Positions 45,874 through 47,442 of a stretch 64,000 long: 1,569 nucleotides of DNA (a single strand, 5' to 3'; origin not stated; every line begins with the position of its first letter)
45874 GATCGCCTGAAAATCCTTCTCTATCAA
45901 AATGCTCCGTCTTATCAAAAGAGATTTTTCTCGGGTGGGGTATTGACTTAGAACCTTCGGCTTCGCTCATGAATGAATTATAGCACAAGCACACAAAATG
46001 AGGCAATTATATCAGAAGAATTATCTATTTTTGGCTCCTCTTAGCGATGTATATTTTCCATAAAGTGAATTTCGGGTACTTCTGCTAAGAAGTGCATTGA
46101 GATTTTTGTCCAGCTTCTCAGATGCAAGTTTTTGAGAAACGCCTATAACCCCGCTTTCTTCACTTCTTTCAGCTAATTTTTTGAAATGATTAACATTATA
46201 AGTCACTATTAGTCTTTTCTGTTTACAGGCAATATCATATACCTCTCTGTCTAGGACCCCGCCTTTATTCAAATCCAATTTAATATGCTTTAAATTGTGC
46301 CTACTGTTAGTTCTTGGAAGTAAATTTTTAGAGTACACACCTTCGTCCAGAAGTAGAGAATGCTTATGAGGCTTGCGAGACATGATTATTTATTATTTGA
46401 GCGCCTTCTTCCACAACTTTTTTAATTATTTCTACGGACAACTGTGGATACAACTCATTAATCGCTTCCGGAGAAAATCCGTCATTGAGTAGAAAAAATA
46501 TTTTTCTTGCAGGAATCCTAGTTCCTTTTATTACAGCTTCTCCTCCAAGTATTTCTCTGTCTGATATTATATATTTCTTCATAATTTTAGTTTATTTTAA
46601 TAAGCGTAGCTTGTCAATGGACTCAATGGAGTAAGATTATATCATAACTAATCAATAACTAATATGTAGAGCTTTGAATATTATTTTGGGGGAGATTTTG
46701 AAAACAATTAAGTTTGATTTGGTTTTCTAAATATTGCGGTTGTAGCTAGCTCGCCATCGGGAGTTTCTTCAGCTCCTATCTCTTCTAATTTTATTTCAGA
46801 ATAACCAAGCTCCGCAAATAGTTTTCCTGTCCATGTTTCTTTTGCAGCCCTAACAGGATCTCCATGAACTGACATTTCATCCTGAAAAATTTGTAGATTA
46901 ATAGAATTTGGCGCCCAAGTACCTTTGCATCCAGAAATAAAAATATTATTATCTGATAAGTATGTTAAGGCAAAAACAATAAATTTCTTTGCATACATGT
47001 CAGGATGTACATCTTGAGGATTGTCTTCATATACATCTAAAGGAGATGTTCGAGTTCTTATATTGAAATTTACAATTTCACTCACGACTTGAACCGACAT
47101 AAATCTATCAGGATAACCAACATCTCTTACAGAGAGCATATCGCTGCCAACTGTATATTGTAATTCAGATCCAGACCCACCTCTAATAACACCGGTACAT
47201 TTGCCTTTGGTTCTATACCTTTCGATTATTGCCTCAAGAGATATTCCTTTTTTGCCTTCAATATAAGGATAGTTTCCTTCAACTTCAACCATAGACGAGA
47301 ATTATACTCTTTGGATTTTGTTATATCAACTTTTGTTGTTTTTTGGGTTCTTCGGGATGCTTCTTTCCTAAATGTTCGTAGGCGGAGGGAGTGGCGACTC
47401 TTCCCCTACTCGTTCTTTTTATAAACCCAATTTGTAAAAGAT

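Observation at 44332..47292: Accessory cluster: three divergent paralogs of an unknown ~190-aa family, with a cupin and a DUF433/DUF5615 pair, between csaA and ruvB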

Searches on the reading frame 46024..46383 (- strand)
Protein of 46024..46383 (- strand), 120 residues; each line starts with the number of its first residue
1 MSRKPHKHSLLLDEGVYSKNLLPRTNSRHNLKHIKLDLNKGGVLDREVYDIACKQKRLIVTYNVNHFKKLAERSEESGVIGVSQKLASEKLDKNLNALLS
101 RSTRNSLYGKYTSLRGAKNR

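Call 4: search_protein_families(library=pfam, proteins=[window:46024-46383:-], max_evalue=1)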
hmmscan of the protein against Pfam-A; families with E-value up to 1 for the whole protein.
window:46024-46383:- (120 aa): 3 families
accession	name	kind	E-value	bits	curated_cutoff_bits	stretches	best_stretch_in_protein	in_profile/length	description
PF18480.7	DUF5615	-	1.8e-08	34.7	23.8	1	10-112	3-105/110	Domain of unknown function (DUF5615)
PF24152.1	DUF7405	-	0.035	13.4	27.1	1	67-113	246-292/347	Family of unknown function (DUF7405)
PF17673.6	DUF5532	-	0.083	13.4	26.4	1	64-103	30-69/92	Family of unknown function (DUF5532)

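Call 5: search_protein_families(library=ncbifam, proteins=[window:46024-46383:-], max_evalue=1)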
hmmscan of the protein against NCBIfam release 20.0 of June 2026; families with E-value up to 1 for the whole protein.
window:46024-46383:- (120 aa): 1 family
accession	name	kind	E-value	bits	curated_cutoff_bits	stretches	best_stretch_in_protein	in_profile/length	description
TIGR02214.1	spoVD_pbp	equivalog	0.052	11.8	688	1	30-97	39-101/636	stage V sporulation protein D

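Call 6: search_protein_families(library=padloc, proteins=[window:46024-46383:-], max_evalue=1)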
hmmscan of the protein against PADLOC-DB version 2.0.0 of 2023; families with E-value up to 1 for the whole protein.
window:46024-46383:- (120 aa): 0 families

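Call 101: search_solved_structures(query=window:46024-46383:-, max_evalue=1)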
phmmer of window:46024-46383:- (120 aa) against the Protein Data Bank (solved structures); distinct sequences matched with E-value up to 1: 7.
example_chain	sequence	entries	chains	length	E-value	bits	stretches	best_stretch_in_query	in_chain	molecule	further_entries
7unr_q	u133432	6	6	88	0.094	16.5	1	82-113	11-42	30S ribosomal protein S17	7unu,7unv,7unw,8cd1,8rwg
6spc_q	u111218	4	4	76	0.14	16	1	85-113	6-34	30S ribosomal protein S17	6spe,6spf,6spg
8rd8_QZ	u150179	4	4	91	0.19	15.5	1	83-112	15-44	Small ribosomal subunit protein uS17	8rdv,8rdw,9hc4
5xxb_X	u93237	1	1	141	0.37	14.6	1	76-113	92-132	Ribosomal protein uL24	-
6v39_q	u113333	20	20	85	0.41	14.5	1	79-111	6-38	30S ribosomal protein S17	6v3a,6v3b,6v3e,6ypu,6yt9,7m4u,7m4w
2lhr_A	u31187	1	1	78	0.43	14.4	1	28-73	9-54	Iron-regulated surface determinant protein H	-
9h90_q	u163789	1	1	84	0.71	13.7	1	85-113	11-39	30S ribosomal protein S17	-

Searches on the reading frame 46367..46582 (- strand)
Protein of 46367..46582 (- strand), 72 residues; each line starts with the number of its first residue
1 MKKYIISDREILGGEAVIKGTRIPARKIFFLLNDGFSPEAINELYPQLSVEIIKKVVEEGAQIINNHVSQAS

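Call 4: search_protein_families(library=pfam, proteins=[window:46367-46582:-], max_evalue=1)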
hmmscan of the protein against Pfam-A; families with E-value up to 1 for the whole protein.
window:46367-46582:- (72 aa): 1 family
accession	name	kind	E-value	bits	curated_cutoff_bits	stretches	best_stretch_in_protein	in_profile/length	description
PF04255.20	DUF433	-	1.8e-13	50.6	23.6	1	5-56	1-52/56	Protein of unknown function (DUF433)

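Call 5: search_protein_families(library=ncbifam, proteins=[window:46367-46582:-], max_evalue=1)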
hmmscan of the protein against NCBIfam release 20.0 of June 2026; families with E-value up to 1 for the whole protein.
window:46367-46582:- (72 aa): 1 family
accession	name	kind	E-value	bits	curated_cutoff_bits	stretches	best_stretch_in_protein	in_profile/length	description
NF003971.0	PRK05465.1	equivalog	0.14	11.3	230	1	18-65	103-150/261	ethanolamine ammonia-lyase subunit EutC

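Call 6: search_protein_families(library=padloc, proteins=[window:46367-46582:-], max_evalue=1)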
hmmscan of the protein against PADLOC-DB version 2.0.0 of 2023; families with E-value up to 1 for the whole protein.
window:46367-46582:- (72 aa): 0 families

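Call 102: search_solved_structures(query=window:46367-46582:-, max_evalue=1)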
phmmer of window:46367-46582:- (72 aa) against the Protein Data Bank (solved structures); distinct sequences matched with E-value up to 1: 6.
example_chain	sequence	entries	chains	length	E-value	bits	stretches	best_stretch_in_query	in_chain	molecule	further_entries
5cwb_A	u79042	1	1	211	0.01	19.5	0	27-67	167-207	Designed helical repeat protein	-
8cws_A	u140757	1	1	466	0.037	17.7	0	21-61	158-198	F4132-2 Chain A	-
8cwy_A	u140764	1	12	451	0.038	17.7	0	21-62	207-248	T32-15-1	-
1u9p_A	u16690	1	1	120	0.36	14.6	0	37-70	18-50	pArc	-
8hku_L19E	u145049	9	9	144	0.63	13.9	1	32-66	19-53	50S ribosomal protein L19e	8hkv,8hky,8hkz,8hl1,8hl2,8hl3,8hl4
7mwr_B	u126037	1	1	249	0.8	13.5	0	22-62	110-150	LHD101B4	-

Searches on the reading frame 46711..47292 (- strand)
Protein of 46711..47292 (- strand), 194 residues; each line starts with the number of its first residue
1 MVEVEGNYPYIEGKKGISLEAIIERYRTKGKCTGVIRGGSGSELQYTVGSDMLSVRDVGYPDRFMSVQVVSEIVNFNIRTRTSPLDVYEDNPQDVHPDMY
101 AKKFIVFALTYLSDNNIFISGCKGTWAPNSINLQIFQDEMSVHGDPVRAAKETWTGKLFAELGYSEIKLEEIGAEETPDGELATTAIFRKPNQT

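Call 4: search_protein_families(library=pfam, proteins=[window:46711-47292:-], max_evalue=1)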
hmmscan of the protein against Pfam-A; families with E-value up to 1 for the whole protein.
window:46711-47292:- (194 aa): 1 family
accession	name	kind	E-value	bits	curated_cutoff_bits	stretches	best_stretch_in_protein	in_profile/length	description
PF08964.15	Crystall_3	-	0.036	14.7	27.3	1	40-71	14-45/86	Beta/Gamma crystallin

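Call 5: search_protein_families(library=ncbifam, proteins=[window:46711-47292:-], max_evalue=1)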
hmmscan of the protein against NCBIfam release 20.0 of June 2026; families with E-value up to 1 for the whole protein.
window:46711-47292:- (194 aa): 0 families

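Call 6: search_protein_families(library=padloc, proteins=[window:46711-47292:-], max_evalue=1)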
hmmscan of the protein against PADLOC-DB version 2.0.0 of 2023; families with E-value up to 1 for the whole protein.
window:46711-47292:- (194 aa): 0 families

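Call 7: search_protein_families(library=phrogs, proteins=[window:46711-47292:-], max_evalue=1)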
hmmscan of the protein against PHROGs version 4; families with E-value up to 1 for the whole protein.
window:46711-47292:- (194 aa): 0 families
